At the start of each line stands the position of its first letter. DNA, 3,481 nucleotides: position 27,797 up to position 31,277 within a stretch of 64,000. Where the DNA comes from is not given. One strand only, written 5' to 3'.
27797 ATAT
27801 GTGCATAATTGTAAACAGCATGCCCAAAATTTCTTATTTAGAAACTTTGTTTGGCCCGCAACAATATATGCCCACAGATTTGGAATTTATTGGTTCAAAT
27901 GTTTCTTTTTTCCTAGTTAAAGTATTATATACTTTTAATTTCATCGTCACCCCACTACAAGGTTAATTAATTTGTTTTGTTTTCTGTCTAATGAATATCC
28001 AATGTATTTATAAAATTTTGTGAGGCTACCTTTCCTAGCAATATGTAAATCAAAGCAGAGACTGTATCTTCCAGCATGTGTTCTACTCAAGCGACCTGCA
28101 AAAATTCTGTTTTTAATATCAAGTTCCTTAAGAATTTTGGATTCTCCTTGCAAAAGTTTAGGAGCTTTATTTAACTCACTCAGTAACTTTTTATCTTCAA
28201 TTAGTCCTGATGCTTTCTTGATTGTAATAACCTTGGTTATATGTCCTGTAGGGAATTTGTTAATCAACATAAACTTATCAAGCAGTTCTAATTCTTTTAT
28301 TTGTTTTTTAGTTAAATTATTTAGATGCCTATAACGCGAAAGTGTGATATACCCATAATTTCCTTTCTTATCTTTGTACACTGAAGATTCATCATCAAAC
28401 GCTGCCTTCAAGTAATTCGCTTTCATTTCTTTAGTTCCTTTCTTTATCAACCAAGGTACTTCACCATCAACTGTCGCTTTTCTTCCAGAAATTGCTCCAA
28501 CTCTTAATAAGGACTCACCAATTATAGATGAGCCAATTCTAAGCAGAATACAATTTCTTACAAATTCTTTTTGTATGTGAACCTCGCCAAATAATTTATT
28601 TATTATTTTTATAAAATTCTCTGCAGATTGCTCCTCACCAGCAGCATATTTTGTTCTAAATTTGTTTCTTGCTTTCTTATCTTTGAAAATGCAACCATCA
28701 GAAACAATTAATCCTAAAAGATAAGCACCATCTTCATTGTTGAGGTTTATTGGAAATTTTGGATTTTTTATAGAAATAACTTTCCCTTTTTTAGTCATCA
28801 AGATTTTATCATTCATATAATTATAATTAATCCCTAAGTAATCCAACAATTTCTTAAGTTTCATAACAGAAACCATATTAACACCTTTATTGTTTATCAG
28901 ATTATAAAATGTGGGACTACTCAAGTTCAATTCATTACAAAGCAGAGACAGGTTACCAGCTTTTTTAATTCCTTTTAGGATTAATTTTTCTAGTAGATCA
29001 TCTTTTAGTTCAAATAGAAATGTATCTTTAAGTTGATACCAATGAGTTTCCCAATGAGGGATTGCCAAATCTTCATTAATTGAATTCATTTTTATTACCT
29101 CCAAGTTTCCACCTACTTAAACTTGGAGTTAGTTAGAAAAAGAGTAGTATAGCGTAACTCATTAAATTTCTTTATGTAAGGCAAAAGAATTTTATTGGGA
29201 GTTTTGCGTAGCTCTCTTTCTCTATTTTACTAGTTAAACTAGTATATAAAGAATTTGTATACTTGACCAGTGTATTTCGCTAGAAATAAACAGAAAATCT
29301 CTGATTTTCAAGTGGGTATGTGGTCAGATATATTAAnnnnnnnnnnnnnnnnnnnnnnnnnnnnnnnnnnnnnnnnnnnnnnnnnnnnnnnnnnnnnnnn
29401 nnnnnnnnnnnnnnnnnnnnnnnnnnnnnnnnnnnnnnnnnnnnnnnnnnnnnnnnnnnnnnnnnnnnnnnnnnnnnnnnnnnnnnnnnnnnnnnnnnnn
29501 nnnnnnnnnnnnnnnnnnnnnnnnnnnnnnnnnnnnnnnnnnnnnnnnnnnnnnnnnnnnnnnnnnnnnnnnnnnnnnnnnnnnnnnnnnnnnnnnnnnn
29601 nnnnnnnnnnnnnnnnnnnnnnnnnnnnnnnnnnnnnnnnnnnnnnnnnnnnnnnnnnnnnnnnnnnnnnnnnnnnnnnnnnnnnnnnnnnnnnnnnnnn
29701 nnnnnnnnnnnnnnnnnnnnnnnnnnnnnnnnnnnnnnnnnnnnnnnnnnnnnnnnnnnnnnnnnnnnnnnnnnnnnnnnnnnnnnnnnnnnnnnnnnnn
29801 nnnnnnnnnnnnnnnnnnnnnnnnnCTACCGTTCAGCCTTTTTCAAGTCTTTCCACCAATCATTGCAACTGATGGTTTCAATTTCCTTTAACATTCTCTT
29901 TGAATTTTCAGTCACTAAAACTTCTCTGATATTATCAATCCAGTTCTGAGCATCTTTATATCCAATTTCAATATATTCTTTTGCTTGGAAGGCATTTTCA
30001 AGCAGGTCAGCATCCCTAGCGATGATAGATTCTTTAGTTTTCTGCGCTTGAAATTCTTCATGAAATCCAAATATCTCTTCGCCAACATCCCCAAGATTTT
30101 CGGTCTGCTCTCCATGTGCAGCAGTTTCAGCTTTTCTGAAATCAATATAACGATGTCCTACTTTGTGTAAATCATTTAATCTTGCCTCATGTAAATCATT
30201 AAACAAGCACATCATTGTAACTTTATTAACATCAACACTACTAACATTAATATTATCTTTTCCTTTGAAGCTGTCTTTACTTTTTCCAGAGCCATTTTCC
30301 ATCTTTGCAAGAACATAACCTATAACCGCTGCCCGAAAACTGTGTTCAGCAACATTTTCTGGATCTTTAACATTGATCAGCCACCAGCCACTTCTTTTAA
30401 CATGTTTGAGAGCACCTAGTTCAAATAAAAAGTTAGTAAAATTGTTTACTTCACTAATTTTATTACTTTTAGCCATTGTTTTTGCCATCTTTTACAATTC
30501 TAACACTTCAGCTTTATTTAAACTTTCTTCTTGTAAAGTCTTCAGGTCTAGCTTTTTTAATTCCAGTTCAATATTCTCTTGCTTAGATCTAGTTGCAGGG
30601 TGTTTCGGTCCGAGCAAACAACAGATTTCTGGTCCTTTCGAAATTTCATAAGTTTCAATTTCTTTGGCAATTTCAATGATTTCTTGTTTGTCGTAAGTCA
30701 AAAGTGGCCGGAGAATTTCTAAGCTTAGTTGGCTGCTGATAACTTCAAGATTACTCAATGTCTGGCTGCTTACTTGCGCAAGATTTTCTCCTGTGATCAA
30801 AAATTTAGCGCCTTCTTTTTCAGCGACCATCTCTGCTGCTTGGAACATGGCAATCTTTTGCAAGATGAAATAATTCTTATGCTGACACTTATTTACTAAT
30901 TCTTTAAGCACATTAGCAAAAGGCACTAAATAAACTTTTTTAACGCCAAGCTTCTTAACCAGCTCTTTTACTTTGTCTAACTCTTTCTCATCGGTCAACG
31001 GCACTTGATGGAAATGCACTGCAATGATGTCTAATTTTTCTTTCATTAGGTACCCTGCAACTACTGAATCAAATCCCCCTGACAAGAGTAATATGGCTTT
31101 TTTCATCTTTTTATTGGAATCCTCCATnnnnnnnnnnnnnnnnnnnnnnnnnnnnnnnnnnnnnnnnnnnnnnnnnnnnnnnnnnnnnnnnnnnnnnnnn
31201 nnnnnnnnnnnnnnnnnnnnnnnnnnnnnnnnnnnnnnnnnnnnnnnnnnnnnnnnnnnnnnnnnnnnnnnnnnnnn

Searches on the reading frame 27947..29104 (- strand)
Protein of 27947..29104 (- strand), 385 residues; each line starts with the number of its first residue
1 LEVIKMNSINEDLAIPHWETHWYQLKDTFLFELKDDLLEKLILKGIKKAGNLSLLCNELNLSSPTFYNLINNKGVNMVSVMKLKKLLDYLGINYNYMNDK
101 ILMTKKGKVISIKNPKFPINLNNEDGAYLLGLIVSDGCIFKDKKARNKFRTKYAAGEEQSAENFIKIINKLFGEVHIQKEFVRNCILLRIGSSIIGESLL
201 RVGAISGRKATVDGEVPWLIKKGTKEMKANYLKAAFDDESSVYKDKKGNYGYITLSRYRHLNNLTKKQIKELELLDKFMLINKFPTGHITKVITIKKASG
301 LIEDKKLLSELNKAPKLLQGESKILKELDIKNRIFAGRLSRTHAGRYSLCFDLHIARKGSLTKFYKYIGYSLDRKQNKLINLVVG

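Call 10: search_protein_families(library=pfam, proteins=[window:27947-29104:-])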
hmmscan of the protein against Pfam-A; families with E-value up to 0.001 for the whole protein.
window:27947-29104:- (385 aa): 1 family
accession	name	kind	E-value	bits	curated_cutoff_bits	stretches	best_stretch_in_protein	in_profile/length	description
PF14528.11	LAGLIDADG_3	-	1.9e-05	25.3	22.5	0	126-172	4-47/82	LAGLIDADG-like domain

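Call 48: find_homologous_proteins(query=window:27950-29104:-, max_evalue=0.00001)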
Query window:27950-29104:- (385 aa): 57 proteins with E <= 0.00001 among 6355 candidates.
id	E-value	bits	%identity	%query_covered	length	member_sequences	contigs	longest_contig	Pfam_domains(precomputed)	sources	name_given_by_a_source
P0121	1.9e-245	832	100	99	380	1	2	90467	-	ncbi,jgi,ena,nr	ncbi:MAG: hypothetical protein ABIG93_03685 [archaeon]|nr:hypothetical protein [Nanoarchaeota archae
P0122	1.4e-160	553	67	99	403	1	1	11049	-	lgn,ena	-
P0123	4.3e-160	551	68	98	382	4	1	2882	-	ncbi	-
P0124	5.7e-157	541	67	96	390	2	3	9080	-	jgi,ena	-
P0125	8.5e-155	534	65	97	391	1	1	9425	-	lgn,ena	-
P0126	1.0e-152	527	66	96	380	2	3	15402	PF14528.12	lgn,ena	-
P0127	1.6e-151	523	66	96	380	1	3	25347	PF14528.12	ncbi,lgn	-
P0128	3.8e-151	522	65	95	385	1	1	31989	-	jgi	jgi:hypothetical protein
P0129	2.4e-149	516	64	96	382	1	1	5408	-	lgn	-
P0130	1.4e-148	513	62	98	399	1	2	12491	PF14528.12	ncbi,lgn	-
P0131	6.3e-147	508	64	97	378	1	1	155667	PF14528.12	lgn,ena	-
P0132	1.7e-138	480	59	97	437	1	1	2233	-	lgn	-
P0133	4.4e-130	452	58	96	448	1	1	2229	-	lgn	-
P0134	9.3e-129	448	57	94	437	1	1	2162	PF14528.12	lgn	-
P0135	4.9e-128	446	57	97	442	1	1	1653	-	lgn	-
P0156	1.9e-93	332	49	95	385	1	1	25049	-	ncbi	-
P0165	6.6e-87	310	45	95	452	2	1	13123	-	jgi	-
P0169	3.2e-84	301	45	95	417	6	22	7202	-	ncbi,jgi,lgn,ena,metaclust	metaclust:\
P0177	1.1e-66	244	40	94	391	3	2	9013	-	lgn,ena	-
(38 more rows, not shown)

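Call 49: find_encoding_contigs(protein=P0177, flank=2500, max_places=2)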
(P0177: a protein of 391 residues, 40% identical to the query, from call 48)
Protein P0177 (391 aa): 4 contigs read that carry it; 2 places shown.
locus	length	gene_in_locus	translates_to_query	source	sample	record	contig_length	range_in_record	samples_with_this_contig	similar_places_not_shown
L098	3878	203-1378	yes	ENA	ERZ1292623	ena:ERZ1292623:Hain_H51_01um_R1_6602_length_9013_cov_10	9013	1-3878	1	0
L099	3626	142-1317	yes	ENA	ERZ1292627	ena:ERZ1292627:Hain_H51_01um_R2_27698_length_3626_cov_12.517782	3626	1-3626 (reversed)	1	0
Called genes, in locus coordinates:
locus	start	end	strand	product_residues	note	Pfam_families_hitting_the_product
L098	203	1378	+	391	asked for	-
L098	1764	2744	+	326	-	PF01406:tRNA-synt_1e, PF23493:CysS_C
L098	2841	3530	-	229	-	PF08984:DUF1858, PF01521:Fe-S_biosyn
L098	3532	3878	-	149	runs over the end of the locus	PF01883:FeS_assembly_P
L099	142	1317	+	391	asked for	-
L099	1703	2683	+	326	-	PF01406:tRNA-synt_1e, PF23493:CysS_C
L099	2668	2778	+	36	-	-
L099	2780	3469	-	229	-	PF08984:DUF1858, PF01521:Fe-S_biosyn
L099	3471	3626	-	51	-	?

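Call 50: find_encoding_contigs(protein=P0169, flank=2500, max_places=3)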
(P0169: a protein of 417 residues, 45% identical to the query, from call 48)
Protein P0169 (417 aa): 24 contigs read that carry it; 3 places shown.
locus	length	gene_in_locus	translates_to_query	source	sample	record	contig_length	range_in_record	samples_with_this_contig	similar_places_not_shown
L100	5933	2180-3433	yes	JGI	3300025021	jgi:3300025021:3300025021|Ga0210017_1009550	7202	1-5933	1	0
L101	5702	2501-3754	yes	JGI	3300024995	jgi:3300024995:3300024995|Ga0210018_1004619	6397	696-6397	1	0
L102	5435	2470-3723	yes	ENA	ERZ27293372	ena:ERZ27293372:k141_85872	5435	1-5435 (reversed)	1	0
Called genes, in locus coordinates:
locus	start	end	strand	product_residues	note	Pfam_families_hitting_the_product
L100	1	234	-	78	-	?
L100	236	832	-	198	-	PF04138:GtrA_DPMS_TM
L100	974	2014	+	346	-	PF13384:HTH_23 (faint), PF13518:HTH_28, PF13565:HTH_32, PF00665:rve, PF13683:rve_3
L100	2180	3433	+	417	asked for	-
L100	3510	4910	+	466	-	PF01406:tRNA-synt_1e, PF01921:tRNA-synt_1f (faint), PF09334:tRNA-synt_1g, PF00133:tRNA-synt_1 (weak), PF09190:DALR_2, PF23493:CysS_C (weak)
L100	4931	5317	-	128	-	PF12844:HTH_19 (weak), PF13560:HTH_31, PF01381:HTH_3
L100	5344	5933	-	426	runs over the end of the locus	PF13439:Glyco_transf_4, PF00534:Glycos_transf_1, PF13692:Glyco_trans_1_4, PF13524:Glyco_trans_1_2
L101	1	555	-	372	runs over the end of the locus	PF05496:RuvB_N (weak), PF13177:DNA_pol3_delta2, PF00004:AAA, PF22608:DNAX_ATPase_lid, PF12169:DNA_pol3_gamma3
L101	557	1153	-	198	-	PF04138:GtrA_DPMS_TM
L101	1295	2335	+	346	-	PF13384:HTH_23 (faint), PF13518:HTH_28, PF13565:HTH_32, PF00665:rve, PF13683:rve_3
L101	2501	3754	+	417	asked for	-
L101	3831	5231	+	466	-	PF01406:tRNA-synt_1e, PF01921:tRNA-synt_1f (faint), PF09334:tRNA-synt_1g, PF00133:tRNA-synt_1 (weak), PF09190:DALR_2, PF23493:CysS_C (weak)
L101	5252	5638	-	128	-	PF12844:HTH_19 (weak), PF13560:HTH_31, PF01381:HTH_3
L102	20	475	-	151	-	PF00436:SSB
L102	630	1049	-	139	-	PF01250:Ribosomal_S6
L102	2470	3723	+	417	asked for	-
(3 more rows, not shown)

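Call 51: find_encoding_contigs(protein=P0165, flank=2500, max_places=2)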
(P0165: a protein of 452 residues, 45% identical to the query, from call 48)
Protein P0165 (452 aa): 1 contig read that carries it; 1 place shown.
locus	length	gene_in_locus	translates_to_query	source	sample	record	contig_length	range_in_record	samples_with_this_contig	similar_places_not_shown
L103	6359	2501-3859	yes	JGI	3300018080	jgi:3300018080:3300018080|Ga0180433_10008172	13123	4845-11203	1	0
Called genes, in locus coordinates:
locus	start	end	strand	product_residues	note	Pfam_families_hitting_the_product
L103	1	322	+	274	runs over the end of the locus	PF01734:Patatin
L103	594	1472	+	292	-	PF00291:PALP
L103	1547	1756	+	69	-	-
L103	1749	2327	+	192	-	PF13563:2_5_RNA_ligase2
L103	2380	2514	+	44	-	-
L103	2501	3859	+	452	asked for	-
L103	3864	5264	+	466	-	PF01406:tRNA-synt_1e, PF01921:tRNA-synt_1f (faint), PF09334:tRNA-synt_1g (weak), PF23493:CysS_C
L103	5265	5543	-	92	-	-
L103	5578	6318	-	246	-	PF05362:Lon_C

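Call 52: find_encoding_contigs(protein=P0156, flank=2500, max_places=2)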
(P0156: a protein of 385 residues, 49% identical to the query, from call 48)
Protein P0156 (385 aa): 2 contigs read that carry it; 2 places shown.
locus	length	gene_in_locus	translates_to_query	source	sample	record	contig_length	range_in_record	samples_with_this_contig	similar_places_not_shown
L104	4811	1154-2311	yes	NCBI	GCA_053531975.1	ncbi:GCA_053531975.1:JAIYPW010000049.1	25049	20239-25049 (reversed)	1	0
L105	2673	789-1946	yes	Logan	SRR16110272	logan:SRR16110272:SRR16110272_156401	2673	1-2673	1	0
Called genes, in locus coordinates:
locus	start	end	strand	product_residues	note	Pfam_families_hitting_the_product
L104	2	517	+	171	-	?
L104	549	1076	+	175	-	-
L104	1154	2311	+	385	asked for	-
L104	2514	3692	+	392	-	PF01406:tRNA-synt_1e, PF09190:DALR_2, PF23493:CysS_C (weak)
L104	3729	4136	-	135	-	-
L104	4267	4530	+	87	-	PF04014:MazE_antitoxin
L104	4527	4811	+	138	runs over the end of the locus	PF01850:PIN (weak), PF13470:PIN_3, PF16289:PIN_12 (weak)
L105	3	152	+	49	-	?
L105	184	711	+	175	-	-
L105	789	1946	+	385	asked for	-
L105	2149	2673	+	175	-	?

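Call 57: search_solved_structures(query=A2, max_evalue=1)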
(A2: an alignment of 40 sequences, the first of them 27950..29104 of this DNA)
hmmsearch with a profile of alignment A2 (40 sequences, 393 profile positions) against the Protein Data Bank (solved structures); distinct sequences matched with E-value up to 1: 1.
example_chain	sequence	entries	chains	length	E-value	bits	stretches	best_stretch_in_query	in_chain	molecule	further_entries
5akm_A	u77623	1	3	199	0.21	13.7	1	128-165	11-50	HOMING ENDONUCLEASE I-DMOI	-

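Call 63: predict_structure(alignment_id=A2)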
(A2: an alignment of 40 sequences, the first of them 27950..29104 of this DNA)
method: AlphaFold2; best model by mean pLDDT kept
length: 385 residues; sequences in the alignment: 40
mean_pLDDT: 92.7   pTM: 0.89
mean pLDDT of the five models: 92.7, 92.6, 92.4, 92.3, 92.3
residues with pLDDT >= 90: 329; 70-90: 42; 50-70: 6; < 50: 8
segments of 3 or more residues with pLDDT < 50: 1-8
pLDDT, mean of each block of 10 residues (from residue 1): 41 80 93 94 96 95 85 87 96 95 89 97 98 96 92 96 98 98 94 95 95 96 98 95 85 96 96 97 92 97 96 97 98 97 95 96 96 94 81
secondary structure, 60 per line:
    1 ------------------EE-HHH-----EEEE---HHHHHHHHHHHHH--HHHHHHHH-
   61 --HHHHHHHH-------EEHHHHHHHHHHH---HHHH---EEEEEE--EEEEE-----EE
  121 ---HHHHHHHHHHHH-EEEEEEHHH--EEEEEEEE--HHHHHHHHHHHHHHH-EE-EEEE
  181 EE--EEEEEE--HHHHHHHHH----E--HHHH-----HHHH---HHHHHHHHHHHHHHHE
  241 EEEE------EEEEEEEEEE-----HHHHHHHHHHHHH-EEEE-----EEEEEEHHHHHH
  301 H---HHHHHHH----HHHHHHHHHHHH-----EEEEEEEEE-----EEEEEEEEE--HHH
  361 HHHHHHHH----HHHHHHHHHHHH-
elements in order: E30-33 H37-49 H52-59 H63-70 H80-90 H94-97 E101-106 E109-113 H124-135 E137-142 E148-155 H158-172 E177-182 E185-190 H193-201 H209-212 H218-221 H225-239 E240-244 E251-260 H266-278 E280-283 E289-294 H295-301 H305-311 H316-327 E333-341 E347-355 H358-368 H373-384

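Call 65: fold_search(model_id=the predicted structure, library=pdb)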
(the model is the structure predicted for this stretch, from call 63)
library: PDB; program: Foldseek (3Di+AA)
matches with E <= 10: 721; with E <= 0.001: 49
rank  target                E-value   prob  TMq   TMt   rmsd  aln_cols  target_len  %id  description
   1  7qsu                  2.0e-07  1.00  0.41  0.43   8.3       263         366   16  Crystal structure of homing endonuclease-associated TliVMA intein (C1A, d333-339) (released 2022-03-30)
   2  1dq3                  3.3e-07  1.00  0.42  0.36   4.0       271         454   18  CRYSTAL STRUCTURE OF AN ARCHAEAL INTEIN-ENCODED HOMING ENDONUCLEASE PI-PFUI (released 2000-07-05)
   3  7qss                  1.1e-06  1.00  0.40  0.36   6.0       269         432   15  Crystal structure of homing endonuclease-associated TliVMA intein (C1A) (released 2022-03-30)
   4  2dch                  1.1e-06  1.00  0.35  0.62   9.6       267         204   10  Crystal structure of archaeal intron-encoded homing endonuclease I-Tsp061I (released 2006-07-06)
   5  2cw7                  3.8e-06  1.00  0.34  0.26  15.7       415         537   12  Crystal structure of intein homing endonuclease II (released 2006-04-18)
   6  8dy9_I                2.9e-05  1.00  0.38  0.47   5.3       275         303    9  Streptomyces venezuelae RNAP unconstrained open promoter complex with WhiA and WhiB transcription factors (released 2023-03-01)
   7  2vs7_G                5.8e-05  1.00  0.32  0.65   8.1       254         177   16  The crystal structure of I-DmoI in complex with DNA and Ca (released 2008-11-11)
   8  8dy7_I                5.8e-05  1.00  0.27  0.45  13.3       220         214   13  Streptomyces venezuelae RNAP transcription open promoter complex with WhiA and WhiB transcription factors (released 2023-03-01)
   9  1mow_A                6.4e-05  1.00  0.35  0.53   9.4       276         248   13  E-DreI (released 2002-11-29)
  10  4d6o_G                8.0e-05  1.00  0.34  0.69   8.5       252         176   16  THE CRYSTAL STRUCTURE OF I-DMOI IN COMPLEX WITH ITS TARGET DNA AT 1H INCUBATION IN 5MM MG (STATE 2) (released 2014-12-17)
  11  4ut0_K                9.3e-05  1.00  0.32  0.65   8.0       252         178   16  THE CRYSTAL STRUCTURE OF I-DMOI IN COMPLEX WITH ITS TARGET DNA AT 10 DAYS INCUBATION IN 5MM MN (STATE 7) (released 2014-12-17)
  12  2vs7_A                9.3e-05  1.00  0.32  0.64   8.0       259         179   17  The crystal structure of I-DmoI in complex with DNA and Ca (released 2008-11-11)
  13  2vs7_D                1.1e-04  1.00  0.35  0.67   7.7       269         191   16  The crystal structure of I-DmoI in complex with DNA and Ca (released 2008-11-11)
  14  1vde_B                1.1e-04  1.00  0.36  0.32  24.0       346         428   11  PI-SCEI, A HOMING ENDONUCLEASE WITH PROTEIN SPLICING ACTIVITY (released 1998-04-08)
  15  1vde_A                1.3e-04  1.00  0.33  0.30  22.1       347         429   11  PI-SCEI, A HOMING ENDONUCLEASE WITH PROTEIN SPLICING ACTIVITY (released 1998-04-08)
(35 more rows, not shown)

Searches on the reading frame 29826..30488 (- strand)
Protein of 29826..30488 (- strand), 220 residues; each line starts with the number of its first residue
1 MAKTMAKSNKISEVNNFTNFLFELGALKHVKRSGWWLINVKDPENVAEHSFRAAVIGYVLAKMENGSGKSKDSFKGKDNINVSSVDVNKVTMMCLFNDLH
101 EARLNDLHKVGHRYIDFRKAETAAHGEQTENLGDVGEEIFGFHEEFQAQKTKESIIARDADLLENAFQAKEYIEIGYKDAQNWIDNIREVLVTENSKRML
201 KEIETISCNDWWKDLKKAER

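Call 10: search_protein_families(library=pfam, proteins=[window:29826-30488:-])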
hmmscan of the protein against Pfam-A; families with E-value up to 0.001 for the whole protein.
window:29826-30488:- (220 aa): 2 families
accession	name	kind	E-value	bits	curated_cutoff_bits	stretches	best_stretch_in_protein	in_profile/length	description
PF13023.12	HD_3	-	1.5e-22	80.7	22.5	1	25-190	2-152/165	HD domain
PF12917.13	YfbR-like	-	8.1e-08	32.6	25.9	1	20-178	2-150/182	5'-deoxynucleotidase YfbR-like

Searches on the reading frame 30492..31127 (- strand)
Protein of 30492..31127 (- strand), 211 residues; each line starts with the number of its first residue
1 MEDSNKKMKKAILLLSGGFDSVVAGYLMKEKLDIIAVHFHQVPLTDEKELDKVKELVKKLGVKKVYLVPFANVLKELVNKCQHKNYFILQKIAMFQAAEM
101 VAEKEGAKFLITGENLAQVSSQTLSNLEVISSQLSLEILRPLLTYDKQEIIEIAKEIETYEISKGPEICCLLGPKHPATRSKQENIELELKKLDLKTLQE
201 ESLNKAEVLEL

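Call 10: search_protein_families(library=pfam, proteins=[window:30492-31127:-])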
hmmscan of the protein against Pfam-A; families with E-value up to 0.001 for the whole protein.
window:30492-31127:- (211 aa): 8 families
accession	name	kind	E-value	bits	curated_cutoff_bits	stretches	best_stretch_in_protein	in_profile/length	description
PF02568.20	ThiI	-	2.5e-55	187.6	20.5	1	9-194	4-196/197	Thiamine biosynthesis protein (ThiI)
PF06508.19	QueC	-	9.1e-10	38.8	22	1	10-158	1-174/210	Queuosine biosynthesis protein QueC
PF01171.26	ATP_bind_3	-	1.4e-07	31.8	27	1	12-156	3-158/182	PP-loop family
PF02540.23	NAD_synthase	-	2.3e-06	27.4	21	1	6-85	16-96/242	NAD synthase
PF00733.27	Asn_synthase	-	0.00016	21.9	21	1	13-114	22-126/354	Asparagine synthase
PF24167.1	DUF7411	-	0.00047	20.2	28.7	1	10-157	2-147/194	Family of unknown function (DUF7411)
PF00764.25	Arginosuc_synth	-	0.00068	20.2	27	0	11-82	2-79/162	Arginosuccinate synthase N-terminal HUP domain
PF03054.22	tRNA_Me_trans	-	0.00099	19.3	20.6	0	10-54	2-45/202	tRNA methyl transferase HUP domain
